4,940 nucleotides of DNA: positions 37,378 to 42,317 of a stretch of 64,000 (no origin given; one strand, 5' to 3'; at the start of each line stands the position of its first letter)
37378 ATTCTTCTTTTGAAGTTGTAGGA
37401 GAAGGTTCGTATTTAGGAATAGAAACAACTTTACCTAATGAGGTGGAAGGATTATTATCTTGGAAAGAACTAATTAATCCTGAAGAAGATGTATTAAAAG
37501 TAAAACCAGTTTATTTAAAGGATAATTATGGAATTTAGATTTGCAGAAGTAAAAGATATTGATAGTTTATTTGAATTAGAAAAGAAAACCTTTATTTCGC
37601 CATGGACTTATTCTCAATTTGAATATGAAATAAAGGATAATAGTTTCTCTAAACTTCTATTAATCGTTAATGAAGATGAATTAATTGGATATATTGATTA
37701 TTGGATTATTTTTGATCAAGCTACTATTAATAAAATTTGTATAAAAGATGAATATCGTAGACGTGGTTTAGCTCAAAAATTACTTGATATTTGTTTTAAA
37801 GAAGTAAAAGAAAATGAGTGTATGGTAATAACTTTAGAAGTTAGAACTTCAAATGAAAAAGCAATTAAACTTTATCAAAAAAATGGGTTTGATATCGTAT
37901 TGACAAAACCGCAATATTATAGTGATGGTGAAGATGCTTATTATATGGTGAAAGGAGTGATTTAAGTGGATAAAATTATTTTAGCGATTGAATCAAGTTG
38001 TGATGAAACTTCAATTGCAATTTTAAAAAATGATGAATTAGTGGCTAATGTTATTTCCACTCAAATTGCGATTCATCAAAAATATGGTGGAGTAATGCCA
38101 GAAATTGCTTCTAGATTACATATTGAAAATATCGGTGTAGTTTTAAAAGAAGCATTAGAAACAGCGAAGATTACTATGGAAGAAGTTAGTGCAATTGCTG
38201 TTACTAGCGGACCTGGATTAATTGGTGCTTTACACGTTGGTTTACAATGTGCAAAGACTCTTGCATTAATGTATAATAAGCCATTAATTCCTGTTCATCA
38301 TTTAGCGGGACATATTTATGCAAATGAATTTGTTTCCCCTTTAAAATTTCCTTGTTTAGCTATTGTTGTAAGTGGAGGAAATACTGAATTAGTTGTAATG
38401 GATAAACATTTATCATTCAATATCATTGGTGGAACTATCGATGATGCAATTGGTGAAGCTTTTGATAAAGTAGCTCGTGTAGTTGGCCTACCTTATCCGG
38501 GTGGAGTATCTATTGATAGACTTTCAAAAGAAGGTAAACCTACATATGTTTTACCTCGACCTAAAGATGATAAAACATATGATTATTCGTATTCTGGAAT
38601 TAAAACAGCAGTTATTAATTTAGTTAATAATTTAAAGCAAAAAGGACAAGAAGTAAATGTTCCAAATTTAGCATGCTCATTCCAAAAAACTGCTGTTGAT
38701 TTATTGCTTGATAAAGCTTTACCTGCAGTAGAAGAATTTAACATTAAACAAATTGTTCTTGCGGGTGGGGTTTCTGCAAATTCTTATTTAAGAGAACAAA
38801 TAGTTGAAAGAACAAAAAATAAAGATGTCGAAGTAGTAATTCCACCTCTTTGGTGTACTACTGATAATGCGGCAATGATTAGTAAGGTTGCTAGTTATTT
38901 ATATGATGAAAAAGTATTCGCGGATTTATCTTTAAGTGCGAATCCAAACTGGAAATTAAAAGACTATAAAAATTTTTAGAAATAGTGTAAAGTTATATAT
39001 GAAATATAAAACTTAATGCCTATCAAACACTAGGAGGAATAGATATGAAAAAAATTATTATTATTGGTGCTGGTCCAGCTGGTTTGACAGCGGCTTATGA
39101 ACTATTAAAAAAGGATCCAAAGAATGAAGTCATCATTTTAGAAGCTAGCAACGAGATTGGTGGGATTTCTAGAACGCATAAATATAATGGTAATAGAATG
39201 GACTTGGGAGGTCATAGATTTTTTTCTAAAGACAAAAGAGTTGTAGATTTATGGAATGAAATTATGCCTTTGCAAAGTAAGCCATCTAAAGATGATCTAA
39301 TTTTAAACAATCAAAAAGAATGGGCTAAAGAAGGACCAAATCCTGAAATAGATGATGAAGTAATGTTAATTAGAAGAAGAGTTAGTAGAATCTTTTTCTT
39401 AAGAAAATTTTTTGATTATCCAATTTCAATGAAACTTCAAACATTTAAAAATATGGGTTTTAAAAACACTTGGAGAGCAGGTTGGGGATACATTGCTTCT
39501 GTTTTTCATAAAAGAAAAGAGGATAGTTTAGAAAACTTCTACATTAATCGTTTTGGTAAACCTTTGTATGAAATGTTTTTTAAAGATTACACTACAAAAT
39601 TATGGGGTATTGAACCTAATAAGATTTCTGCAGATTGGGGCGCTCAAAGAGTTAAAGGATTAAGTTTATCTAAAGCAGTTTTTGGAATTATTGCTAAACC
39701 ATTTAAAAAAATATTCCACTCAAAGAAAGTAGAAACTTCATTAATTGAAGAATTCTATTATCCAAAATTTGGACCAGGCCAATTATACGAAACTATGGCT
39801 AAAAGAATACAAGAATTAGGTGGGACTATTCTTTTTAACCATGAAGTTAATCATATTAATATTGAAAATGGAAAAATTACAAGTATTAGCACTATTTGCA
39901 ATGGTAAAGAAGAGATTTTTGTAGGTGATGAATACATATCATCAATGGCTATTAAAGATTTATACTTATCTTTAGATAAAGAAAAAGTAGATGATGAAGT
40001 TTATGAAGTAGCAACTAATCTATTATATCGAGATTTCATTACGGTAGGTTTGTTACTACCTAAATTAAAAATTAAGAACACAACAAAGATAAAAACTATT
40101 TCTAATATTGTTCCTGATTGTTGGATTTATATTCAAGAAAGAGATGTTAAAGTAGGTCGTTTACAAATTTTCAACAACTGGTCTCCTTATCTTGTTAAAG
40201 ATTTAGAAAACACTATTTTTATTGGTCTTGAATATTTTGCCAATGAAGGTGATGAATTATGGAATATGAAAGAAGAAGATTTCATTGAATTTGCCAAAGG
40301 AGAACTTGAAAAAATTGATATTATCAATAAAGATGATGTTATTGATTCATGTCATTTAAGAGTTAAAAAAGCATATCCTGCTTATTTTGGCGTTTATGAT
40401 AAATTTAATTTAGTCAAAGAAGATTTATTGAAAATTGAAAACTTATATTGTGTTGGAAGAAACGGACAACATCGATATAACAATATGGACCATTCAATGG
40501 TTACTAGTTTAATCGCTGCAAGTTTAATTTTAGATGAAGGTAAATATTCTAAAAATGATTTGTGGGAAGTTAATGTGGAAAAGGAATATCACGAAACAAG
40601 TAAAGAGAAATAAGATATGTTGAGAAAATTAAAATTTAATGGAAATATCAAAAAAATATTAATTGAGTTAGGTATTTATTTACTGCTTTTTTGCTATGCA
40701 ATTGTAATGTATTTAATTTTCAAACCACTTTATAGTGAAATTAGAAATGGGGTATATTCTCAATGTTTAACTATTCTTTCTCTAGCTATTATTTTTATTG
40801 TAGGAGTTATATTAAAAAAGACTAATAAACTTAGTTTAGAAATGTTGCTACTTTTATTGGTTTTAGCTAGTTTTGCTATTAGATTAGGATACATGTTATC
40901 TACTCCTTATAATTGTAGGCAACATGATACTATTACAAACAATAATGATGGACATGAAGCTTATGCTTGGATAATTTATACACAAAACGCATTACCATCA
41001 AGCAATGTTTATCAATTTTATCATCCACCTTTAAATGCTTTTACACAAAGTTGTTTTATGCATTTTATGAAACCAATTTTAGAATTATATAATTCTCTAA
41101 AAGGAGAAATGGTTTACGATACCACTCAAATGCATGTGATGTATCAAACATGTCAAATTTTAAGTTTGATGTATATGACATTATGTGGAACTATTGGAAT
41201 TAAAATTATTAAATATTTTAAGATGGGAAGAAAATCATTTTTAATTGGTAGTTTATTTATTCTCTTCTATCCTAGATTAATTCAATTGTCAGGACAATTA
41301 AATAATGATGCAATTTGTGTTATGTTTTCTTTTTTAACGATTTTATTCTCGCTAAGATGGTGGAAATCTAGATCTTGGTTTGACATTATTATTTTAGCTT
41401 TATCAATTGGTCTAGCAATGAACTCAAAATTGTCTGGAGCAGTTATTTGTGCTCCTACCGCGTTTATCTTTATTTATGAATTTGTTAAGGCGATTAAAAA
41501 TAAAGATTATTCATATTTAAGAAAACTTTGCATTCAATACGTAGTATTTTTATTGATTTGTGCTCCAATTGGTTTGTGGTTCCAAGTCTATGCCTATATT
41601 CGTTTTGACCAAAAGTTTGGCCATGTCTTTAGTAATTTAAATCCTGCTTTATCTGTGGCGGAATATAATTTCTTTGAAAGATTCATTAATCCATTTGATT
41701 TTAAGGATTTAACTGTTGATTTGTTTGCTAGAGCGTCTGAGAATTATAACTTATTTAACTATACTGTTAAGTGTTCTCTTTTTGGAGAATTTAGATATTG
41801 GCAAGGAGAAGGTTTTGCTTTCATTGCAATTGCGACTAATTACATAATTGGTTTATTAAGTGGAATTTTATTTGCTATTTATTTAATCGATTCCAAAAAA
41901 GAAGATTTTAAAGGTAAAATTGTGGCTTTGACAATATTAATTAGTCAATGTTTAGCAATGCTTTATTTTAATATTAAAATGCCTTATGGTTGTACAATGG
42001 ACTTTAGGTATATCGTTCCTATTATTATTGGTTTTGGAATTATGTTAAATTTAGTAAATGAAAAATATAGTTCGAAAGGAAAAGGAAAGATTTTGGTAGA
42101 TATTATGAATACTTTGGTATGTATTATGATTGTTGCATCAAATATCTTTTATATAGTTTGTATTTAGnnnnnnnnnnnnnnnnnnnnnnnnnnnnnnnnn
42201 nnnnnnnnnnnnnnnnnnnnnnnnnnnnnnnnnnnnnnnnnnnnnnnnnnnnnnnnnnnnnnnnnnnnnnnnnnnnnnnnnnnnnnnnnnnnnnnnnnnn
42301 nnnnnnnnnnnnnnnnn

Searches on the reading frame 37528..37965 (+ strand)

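Call 55: search_protein_families(library=pfam, proteins=[window:37528-37965:+], max_evalue=0.00001)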
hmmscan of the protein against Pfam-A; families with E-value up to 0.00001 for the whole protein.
window:37528-37965:+ (145 aa): 5 families
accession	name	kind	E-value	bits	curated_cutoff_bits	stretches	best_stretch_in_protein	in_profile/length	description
PF00583.31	Acetyltransf_1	-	3.3e-19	69.7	20.7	1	12-121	2-116/116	Acetyltransferase (GNAT) family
PF13508.13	Acetyltransf_7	-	4e-14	53.2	27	1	44-122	6-83/84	Acetyltransferase (GNAT) domain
PF13673.13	Acetyltransf_10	-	7e-14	52.3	23.6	1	20-140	11-124/128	Acetyltransferase (GNAT) domain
PF08445.16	FR47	-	5.4e-08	33.2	22.1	1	62-123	19-79/86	FR47-like protein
PF13420.13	Acetyltransf_4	-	7.5e-06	26.5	24.3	1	41-138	49-151/155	Acetyltransferase (GNAT) domain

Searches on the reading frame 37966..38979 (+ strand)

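Call 55: search_protein_families(library=pfam, proteins=[window:37966-38979:+], max_evalue=0.00001)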
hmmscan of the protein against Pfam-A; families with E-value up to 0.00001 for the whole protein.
window:37966-38979:+ (337 aa): 3 families
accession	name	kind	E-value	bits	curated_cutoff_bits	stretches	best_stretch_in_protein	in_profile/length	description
PF00814.31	TsaD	-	4.7e-90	302.3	24.8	1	24-306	1-263/264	tRNA N6-adenosine threonylcarbamoyltransferase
PF22521.2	HypF_C_2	-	2.2e-10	41.2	27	1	200-301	131-235/241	Carbamoyltransferase, Kae1-like Domain, second subdomain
PF02543.21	Carbam_trans_N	-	9e-06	25.8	24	0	221-290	262-331/346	Carbamoyltransferase N-terminus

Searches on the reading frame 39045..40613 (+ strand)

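Call 56: search_protein_families(library=pfam, proteins=[window:39045-40613:+], max_evalue=0.00001)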
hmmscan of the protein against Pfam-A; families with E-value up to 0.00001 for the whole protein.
window:39045-40613:+ (522 aa): 6 families
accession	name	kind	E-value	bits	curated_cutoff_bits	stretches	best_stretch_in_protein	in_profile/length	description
PF01593.30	Amino_oxidase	-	2.1e-18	67.3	19.8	1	12-329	2-282/443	Flavin containing amine oxidoreductase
PF13450.12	NAD_binding_8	-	9.7e-14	51.8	21.9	1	6-72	1-67/68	NAD(P)-binding Rossmann-like domain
PF01266.30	DAO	-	2.8e-10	40.7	27.9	0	3-42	1-39/353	FAD dependent oxidoreductase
PF01946.23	Thi4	-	3.7e-07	30.1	26.2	1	3-40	19-55/235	Thi4 family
PF00890.30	FAD_binding_2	-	6.5e-07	29.3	20.4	0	4-40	2-36/414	FAD binding domain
PF03486.20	HI0933_like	-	2.8e-06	27.4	50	0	3-39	2-36/244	HI0933-like protein Rossmann domain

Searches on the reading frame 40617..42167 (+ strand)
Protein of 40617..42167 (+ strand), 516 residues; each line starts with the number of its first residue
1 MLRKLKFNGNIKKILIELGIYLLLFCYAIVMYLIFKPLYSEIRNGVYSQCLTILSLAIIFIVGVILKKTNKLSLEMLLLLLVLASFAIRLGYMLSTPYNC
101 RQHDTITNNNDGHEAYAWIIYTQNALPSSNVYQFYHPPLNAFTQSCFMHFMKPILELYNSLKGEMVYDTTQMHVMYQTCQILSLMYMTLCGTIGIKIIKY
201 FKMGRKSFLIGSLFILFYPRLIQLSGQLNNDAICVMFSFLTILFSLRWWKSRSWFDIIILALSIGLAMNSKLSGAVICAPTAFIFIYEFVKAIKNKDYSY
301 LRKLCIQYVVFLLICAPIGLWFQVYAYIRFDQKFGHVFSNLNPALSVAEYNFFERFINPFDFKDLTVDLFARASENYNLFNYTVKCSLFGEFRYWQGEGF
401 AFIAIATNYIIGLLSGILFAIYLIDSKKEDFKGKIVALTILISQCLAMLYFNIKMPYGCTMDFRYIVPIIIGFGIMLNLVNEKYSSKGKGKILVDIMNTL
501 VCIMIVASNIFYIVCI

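Call 56: search_protein_families(library=pfam, proteins=[window:40617-42167:+], max_evalue=0.00001)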
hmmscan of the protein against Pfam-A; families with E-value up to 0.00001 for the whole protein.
window:40617-42167:+ (516 aa): 1 family
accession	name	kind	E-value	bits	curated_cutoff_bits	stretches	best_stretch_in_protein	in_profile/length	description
PF13231.12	PMT_2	-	1.1e-09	39.1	26.1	1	201-321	45-160/160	Dolichyl-phosphate-mannose-protein mannosyltransferase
